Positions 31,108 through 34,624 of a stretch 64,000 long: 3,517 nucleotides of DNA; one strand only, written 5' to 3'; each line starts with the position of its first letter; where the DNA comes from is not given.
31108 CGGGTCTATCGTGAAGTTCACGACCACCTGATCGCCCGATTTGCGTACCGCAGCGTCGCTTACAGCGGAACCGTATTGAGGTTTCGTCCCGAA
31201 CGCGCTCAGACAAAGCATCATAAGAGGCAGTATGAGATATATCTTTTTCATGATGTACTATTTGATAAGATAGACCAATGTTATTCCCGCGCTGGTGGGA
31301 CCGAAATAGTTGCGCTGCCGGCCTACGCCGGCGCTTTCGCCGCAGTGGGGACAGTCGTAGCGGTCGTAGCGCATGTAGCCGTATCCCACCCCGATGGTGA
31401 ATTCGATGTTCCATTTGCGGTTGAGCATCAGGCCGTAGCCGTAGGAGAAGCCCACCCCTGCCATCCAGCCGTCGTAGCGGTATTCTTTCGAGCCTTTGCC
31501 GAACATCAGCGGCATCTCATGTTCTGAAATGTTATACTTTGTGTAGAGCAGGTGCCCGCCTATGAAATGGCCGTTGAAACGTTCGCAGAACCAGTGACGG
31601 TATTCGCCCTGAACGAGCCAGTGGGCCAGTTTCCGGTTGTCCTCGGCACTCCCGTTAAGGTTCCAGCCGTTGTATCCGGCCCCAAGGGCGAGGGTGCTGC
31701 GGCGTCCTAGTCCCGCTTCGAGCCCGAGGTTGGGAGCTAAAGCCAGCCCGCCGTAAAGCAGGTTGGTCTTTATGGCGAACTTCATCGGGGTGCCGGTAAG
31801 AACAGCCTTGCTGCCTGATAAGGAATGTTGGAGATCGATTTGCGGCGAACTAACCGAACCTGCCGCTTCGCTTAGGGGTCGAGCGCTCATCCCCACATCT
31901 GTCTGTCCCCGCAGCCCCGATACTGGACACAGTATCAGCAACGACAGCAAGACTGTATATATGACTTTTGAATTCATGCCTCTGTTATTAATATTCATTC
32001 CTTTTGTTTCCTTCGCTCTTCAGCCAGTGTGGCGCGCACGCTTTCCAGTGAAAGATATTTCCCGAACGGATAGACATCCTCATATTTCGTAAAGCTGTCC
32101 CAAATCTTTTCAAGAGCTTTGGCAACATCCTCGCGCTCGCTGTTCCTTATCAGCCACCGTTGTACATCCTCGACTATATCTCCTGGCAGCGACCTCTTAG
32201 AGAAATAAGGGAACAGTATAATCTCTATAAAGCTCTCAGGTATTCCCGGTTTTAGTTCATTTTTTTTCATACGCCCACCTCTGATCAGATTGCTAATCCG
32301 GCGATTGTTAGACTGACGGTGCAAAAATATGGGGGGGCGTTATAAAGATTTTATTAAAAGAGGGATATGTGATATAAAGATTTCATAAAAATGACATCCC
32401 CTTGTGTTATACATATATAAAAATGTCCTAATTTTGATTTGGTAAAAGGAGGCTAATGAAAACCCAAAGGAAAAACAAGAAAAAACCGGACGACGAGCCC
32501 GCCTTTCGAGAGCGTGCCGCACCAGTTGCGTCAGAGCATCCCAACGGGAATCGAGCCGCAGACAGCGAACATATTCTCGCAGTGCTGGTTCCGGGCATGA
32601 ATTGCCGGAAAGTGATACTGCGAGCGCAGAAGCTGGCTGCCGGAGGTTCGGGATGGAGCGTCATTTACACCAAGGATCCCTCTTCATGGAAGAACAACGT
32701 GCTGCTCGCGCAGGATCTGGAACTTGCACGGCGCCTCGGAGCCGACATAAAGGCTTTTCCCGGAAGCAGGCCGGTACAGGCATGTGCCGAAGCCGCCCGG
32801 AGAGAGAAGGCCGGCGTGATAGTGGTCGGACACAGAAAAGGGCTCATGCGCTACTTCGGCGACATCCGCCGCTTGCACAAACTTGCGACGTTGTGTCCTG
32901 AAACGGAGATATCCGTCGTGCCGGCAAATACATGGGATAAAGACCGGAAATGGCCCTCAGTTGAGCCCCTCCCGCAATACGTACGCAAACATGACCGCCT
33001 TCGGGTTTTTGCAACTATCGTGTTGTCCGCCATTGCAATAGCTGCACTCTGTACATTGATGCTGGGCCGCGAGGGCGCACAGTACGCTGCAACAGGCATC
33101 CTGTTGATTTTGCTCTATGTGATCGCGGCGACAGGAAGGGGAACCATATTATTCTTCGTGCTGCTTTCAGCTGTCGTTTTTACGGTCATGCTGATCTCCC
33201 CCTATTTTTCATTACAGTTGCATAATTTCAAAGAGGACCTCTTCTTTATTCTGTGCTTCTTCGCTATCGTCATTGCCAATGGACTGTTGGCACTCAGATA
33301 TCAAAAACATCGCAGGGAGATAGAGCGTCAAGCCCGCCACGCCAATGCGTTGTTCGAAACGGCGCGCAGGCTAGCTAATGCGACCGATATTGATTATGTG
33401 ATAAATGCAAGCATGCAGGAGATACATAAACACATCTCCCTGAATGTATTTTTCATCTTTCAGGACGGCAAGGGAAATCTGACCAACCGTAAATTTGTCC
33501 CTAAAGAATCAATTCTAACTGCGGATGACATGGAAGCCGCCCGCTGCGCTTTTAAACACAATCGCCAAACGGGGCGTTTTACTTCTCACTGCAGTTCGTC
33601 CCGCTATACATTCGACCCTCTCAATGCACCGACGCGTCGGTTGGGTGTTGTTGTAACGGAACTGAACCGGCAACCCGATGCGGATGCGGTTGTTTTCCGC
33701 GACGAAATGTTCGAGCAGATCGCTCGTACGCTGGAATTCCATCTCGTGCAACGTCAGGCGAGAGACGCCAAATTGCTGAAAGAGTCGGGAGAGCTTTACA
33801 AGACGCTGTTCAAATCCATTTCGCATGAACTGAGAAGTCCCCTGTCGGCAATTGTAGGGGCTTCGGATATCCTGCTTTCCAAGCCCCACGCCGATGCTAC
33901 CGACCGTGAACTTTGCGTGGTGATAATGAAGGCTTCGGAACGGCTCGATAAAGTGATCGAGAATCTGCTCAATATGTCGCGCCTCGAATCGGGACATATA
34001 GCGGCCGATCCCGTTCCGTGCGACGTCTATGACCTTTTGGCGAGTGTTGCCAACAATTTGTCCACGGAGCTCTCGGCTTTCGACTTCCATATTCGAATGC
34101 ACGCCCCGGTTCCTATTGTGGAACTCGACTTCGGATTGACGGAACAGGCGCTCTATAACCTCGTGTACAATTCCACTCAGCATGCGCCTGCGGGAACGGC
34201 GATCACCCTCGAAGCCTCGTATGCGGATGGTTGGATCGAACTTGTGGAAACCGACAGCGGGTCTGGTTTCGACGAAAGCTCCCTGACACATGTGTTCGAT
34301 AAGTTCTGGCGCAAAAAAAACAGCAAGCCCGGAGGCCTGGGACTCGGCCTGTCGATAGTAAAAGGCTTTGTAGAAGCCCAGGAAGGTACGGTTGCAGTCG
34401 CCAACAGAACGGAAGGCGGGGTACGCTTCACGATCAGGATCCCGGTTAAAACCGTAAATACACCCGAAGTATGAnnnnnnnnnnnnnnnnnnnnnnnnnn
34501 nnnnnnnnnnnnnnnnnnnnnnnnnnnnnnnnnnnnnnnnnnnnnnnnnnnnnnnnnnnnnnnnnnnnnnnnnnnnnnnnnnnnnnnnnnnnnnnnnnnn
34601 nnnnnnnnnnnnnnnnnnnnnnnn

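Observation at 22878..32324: Type V (Mfa/FimA-like) pilus operon ending in a 1043-aa lipoprotein, bounded by tRNA-Leu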

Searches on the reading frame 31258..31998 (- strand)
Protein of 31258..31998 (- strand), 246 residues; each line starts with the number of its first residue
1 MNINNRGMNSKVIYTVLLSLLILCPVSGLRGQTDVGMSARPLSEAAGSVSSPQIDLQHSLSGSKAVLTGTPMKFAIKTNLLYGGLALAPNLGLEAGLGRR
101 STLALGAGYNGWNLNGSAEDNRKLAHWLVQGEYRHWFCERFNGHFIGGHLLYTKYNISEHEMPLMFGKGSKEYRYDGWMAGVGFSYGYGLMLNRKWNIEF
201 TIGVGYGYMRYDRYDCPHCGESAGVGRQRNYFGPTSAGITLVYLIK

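Call 4: search_protein_families(library=pfam, proteins=[window:31258-31998:-], max_evalue=0.01)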
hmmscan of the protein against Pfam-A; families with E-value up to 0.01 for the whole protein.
window:31258-31998:- (246 aa): 2 families
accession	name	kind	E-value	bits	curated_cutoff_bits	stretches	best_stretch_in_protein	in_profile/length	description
PF12099.14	DUF3575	-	2.9e-59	199.8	21.1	1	72-245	16-177/177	Protein of unknown function (DUF3575)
PF03797.25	Autotransporter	-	6.1e-05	23.3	26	1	92-215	31-153/255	Autotransporter beta-domain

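Call 5: search_protein_families(library=ncbifam, proteins=[window:31258-31998:-], max_evalue=0.01)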
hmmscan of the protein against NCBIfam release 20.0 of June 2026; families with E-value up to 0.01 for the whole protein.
window:31258-31998:- (246 aa): 0 families

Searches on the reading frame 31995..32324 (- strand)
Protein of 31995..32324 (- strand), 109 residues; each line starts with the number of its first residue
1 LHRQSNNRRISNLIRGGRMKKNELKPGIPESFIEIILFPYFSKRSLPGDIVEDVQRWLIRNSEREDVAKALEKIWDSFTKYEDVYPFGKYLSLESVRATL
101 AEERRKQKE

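Call 4: search_protein_families(library=pfam, proteins=[window:31995-32324:-], max_evalue=0.01)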
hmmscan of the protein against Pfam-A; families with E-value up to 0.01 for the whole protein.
window:31995-32324:- (109 aa): 0 families

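Call 5: search_protein_families(library=ncbifam, proteins=[window:31995-32324:-], max_evalue=0.01)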
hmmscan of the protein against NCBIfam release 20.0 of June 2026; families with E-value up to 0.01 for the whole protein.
window:31995-32324:- (109 aa): 0 families

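Call 20: search_protein_families(library=pfam, proteins=[window:31995-32324:-], max_evalue=1)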
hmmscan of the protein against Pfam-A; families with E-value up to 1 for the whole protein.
window:31995-32324:- (109 aa): 2 families
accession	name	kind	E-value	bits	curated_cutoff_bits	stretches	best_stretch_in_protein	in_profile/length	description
PF19027.5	DUF5752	-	0.092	12.5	23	1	22-81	138-196/208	Family of unknown function (DUF5752)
PF21893.1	DUF6918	-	0.21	12.5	27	1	65-98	61-91/141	Family of unknown function (DUF6918)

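Call 81: search_protein_families(library=pfam, proteins=[window:31995-32270:-], max_evalue=0.01)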
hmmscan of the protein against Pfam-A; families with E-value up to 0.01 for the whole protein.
window:31995-32270:- (91 aa): 0 families

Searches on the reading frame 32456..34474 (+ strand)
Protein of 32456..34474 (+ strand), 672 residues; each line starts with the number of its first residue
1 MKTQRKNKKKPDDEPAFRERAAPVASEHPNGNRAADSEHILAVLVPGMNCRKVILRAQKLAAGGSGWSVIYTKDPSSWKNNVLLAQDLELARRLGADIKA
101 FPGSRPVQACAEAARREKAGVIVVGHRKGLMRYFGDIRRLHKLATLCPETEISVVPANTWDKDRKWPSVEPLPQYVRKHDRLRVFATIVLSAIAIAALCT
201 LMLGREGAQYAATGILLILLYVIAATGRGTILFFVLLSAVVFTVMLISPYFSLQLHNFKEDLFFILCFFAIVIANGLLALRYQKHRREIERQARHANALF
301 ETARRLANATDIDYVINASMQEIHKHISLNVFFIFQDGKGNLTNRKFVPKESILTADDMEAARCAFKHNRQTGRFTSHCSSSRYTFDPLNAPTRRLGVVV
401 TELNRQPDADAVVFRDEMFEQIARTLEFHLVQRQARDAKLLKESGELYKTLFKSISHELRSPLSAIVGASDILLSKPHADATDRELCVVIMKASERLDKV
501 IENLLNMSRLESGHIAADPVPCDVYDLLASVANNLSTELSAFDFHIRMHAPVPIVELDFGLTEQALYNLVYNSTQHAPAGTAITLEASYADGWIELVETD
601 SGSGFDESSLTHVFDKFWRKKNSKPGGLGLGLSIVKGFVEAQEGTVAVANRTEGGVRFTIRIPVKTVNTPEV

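Call 20: search_protein_families(library=pfam, proteins=[window:32456-34474:+], max_evalue=1)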
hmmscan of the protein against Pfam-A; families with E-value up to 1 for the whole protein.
window:32456-34474:+ (672 aa): 7 families
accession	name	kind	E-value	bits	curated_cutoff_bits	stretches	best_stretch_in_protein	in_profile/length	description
PF02518.31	HATPase_c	-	1.5e-19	70.9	26.4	1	563-665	7-110/111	Histidine kinase-, DNA gyrase B-, and HSP90-like ATPase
PF00512.31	HisKA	-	2.5e-14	53.5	26.9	1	450-513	4-66/66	His Kinase A (phospho-acceptor) domain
PF13493.11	DUF4118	-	1.6e-07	31.5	28.4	1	189-291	4-106/107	Domain of unknown function (DUF4118)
PF13492.12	GAF_3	-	0.004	18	27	1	312-402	2-101/129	GAF domain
PF20968.2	MASE8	-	0.017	15.8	26.2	1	177-288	35-150/154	MASE8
PF01387.22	Synuclein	-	0.027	15.1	23.3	1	635-656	5-26/134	Synuclein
PF06432.16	GPI2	-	0.68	9.9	24.4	1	181-261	182-264/270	Phosphatidylinositol N-acetylglucosaminyltransferase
